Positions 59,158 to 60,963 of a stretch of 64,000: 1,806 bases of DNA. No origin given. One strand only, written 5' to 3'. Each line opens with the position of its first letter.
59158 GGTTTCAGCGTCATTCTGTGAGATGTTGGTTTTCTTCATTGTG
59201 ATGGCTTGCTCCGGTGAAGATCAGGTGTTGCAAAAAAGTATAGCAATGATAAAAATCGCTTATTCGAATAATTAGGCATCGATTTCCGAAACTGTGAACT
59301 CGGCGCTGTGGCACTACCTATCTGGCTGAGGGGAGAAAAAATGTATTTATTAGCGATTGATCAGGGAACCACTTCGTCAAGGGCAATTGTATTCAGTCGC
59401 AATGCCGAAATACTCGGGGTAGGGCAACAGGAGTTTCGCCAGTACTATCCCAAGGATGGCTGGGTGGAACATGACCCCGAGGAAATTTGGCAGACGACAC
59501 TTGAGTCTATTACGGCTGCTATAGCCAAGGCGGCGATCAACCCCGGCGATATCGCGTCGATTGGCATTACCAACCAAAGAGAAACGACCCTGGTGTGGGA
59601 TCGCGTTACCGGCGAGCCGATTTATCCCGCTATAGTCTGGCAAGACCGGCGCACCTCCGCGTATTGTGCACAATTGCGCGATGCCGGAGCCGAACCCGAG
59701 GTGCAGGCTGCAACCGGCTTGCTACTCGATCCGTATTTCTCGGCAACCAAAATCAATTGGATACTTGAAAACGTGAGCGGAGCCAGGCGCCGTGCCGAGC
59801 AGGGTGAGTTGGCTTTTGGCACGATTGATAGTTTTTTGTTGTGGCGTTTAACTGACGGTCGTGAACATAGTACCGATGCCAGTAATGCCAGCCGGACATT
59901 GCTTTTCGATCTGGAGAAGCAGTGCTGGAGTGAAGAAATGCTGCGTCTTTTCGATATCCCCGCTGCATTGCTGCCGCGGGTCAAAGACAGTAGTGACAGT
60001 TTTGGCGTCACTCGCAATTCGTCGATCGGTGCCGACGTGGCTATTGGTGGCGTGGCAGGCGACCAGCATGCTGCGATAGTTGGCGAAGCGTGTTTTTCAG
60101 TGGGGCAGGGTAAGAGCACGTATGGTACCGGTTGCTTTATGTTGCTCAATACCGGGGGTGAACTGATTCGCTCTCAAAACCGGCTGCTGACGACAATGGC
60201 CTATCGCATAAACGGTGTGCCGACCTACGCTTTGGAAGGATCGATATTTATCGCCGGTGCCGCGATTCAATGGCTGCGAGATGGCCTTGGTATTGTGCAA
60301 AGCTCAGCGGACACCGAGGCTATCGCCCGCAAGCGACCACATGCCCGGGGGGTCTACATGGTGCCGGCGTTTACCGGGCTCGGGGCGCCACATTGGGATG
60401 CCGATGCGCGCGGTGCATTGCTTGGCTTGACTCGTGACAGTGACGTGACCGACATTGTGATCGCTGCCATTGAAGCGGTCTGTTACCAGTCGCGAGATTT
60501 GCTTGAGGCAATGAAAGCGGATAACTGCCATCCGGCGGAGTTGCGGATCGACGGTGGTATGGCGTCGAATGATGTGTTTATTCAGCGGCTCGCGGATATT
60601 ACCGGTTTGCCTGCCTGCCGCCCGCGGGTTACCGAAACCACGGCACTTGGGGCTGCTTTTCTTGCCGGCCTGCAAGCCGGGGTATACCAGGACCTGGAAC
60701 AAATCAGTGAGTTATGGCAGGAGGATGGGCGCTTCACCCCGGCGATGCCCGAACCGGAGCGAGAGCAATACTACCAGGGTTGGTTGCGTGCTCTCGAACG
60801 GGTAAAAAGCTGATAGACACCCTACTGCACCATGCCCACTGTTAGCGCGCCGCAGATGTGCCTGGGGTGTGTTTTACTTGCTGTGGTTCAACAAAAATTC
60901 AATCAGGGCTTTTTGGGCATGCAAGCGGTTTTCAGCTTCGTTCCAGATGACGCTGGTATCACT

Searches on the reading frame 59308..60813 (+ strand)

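Call 76: search_protein_families(library=pfam, proteins=[window:59308-60813:+], max_evalue=0.00001)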
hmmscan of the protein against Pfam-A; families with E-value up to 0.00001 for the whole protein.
window:59308-60813:+ (501 aa): 2 families
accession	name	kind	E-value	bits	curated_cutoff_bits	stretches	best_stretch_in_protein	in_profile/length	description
PF00370.27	FGGY_N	-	3.5e-73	246.6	28.8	1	13-259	1-245/245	FGGY family of carbohydrate kinases, N-terminal domain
PF02782.22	FGGY_C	-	2.2e-38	132.5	27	1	270-455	3-196/198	FGGY family of carbohydrate kinases, C-terminal domain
